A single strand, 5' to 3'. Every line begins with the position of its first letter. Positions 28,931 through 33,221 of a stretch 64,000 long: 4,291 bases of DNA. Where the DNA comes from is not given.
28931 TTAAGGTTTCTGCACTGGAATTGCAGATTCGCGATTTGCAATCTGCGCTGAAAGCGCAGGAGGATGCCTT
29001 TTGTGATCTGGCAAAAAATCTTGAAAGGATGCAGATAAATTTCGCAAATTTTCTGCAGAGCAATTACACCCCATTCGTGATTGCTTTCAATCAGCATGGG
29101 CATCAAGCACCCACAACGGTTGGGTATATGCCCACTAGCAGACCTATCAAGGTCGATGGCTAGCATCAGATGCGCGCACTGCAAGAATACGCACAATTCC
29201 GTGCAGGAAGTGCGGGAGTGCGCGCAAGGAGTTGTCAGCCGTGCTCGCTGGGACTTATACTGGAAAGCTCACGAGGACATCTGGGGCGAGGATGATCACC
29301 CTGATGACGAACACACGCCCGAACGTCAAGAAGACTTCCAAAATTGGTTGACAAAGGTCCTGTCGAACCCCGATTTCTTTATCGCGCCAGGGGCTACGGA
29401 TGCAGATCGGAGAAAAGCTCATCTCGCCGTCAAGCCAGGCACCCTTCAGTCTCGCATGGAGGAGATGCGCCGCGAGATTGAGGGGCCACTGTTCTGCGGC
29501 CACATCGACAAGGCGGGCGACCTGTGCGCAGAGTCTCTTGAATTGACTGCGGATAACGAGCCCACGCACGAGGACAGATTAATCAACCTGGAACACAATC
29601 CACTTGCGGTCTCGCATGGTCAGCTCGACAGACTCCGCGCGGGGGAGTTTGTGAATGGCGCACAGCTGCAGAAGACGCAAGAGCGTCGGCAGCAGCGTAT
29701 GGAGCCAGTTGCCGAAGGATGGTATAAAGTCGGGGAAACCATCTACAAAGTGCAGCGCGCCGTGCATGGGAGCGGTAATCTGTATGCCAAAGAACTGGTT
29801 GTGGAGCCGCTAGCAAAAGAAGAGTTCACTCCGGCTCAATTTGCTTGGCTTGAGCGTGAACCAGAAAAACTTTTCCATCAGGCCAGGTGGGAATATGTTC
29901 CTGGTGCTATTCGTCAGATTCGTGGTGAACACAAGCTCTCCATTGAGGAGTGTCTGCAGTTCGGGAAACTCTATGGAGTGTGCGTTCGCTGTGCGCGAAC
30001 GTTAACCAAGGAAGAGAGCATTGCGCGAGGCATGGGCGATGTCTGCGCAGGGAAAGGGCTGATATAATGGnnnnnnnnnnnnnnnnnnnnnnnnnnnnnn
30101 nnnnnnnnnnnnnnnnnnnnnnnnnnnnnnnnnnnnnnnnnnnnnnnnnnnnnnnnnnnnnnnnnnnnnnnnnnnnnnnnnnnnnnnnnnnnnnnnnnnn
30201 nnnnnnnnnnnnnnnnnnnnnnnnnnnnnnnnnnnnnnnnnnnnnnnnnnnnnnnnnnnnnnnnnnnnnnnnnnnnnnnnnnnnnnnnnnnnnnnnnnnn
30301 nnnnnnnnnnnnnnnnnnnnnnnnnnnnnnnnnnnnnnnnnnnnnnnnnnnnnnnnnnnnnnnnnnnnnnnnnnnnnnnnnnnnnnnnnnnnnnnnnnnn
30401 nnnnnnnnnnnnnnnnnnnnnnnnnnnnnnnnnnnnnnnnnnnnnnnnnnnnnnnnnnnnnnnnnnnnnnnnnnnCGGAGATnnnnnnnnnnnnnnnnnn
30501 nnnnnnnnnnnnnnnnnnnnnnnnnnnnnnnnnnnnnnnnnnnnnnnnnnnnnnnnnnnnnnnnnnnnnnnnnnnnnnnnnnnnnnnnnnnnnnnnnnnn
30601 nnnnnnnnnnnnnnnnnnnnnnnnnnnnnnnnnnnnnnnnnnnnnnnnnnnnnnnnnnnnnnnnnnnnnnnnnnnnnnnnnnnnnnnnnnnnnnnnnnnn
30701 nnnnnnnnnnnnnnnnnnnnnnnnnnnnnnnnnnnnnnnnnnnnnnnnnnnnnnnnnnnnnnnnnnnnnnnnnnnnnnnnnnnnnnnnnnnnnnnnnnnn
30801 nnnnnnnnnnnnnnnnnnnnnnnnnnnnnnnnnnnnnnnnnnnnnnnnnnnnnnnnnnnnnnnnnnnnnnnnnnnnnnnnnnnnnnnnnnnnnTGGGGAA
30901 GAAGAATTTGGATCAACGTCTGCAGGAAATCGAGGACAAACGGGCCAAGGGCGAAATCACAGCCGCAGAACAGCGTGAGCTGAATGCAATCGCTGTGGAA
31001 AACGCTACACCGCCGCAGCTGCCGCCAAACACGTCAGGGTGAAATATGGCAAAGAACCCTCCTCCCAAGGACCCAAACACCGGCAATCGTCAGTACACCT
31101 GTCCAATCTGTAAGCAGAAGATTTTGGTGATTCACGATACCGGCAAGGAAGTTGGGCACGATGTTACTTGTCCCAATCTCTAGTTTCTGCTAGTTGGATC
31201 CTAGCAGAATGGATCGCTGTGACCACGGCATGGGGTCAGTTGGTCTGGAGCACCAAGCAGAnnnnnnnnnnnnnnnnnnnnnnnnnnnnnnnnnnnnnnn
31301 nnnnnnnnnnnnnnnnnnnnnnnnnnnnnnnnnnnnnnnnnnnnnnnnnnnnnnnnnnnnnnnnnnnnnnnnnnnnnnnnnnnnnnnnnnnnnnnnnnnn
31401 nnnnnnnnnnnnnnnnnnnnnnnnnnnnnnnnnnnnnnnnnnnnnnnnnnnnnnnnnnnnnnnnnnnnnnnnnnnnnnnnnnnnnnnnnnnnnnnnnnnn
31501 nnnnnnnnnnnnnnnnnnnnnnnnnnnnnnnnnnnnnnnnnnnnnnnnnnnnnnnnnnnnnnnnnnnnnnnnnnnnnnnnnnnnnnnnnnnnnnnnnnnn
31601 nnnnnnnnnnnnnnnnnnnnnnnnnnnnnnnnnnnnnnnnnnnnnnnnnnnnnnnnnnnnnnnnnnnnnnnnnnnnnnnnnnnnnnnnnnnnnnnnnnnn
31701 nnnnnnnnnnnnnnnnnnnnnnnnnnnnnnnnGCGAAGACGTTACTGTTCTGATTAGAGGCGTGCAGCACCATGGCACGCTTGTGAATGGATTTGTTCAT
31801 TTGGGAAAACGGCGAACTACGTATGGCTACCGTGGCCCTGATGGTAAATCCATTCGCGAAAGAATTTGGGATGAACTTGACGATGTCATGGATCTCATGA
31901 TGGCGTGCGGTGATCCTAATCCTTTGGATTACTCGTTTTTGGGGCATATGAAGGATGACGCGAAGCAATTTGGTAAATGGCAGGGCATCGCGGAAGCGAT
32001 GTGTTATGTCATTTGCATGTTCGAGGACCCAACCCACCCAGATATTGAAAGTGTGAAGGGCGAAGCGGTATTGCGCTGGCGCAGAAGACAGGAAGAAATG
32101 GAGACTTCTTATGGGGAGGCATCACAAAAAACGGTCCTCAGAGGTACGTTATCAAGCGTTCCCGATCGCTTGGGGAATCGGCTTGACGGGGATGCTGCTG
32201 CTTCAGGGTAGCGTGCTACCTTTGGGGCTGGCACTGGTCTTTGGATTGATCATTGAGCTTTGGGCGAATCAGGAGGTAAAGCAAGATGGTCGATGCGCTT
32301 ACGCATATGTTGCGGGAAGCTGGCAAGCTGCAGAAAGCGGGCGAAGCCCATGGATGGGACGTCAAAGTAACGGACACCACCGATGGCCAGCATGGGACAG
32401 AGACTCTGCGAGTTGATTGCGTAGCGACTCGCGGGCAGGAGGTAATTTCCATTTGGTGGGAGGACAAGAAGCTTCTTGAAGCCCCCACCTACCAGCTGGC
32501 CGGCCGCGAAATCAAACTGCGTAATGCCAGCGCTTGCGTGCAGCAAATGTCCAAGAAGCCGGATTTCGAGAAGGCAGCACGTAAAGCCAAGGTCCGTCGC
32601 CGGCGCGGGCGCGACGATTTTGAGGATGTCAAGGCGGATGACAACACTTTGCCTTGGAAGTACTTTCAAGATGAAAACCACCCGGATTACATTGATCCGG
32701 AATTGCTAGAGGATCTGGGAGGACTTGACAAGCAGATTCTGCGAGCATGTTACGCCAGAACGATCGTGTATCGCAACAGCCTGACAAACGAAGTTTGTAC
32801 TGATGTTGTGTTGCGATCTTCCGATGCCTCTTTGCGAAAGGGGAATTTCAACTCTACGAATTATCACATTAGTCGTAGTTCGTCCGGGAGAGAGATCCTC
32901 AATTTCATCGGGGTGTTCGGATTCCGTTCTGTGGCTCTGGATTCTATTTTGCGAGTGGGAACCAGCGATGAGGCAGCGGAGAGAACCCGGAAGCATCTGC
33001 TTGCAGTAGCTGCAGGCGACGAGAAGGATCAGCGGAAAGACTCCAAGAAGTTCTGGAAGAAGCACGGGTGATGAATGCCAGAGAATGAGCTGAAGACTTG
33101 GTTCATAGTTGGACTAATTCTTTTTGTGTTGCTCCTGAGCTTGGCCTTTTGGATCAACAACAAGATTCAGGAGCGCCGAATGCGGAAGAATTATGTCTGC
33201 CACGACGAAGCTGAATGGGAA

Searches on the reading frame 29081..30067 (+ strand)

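Call 66: search_protein_families(library=pfam, proteins=[window:29081-30067:+], max_evalue=0.01)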
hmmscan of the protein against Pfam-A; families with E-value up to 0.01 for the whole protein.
window:29081-30067:+ (328 aa): 1 family
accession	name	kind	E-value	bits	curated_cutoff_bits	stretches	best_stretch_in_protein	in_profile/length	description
PF19474.4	DUF6011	-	1.1e-12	47.6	26.6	1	293-325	3-35/37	Family of unknown function (DUF6011)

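Call 83: search_protein_families(library=phrogs, proteins=[window:29081-30067:+], max_evalue=0.001)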
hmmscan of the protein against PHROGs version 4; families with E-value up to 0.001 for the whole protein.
window:29081-30067:+ (328 aa): 6 families
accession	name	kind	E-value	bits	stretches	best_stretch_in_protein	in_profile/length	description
phrog_636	-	unknown function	4.8e-22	80.4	1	197-325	118-231/254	-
phrog_6032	-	unknown function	6.7e-12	46.7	1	222-325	175-273/296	-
phrog_12580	-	unknown function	1.2e-10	42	1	263-325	191-255/256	-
phrog_4046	-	unknown function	1.9e-06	28.6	1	291-325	264-298/301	-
phrog_25989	-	unknown function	0.00073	20.8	0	298-323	2-27/70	-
phrog_20259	-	unknown function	0.00073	20.4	0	299-325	110-136/140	-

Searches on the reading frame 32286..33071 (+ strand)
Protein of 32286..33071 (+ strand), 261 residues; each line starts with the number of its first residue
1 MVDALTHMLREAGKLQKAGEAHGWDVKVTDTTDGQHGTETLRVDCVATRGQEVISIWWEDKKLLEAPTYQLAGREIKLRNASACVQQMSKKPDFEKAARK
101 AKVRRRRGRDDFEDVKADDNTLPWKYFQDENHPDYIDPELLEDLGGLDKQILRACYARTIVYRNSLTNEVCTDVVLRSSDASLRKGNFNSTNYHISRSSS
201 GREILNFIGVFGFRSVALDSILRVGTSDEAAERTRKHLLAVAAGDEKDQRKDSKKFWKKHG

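Call 66: search_protein_families(library=pfam, proteins=[window:32286-33071:+], max_evalue=0.01)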
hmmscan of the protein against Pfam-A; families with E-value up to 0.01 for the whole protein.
window:32286-33071:+ (261 aa): 0 families

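Call 83: search_protein_families(library=phrogs, proteins=[window:32286-33071:+], max_evalue=0.001)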
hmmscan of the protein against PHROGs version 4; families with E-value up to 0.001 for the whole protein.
window:32286-33071:+ (261 aa): 1 family
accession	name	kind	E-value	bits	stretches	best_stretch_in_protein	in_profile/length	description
phrog_5307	-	unknown function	4.2e-24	86.8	1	12-225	6-186/186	-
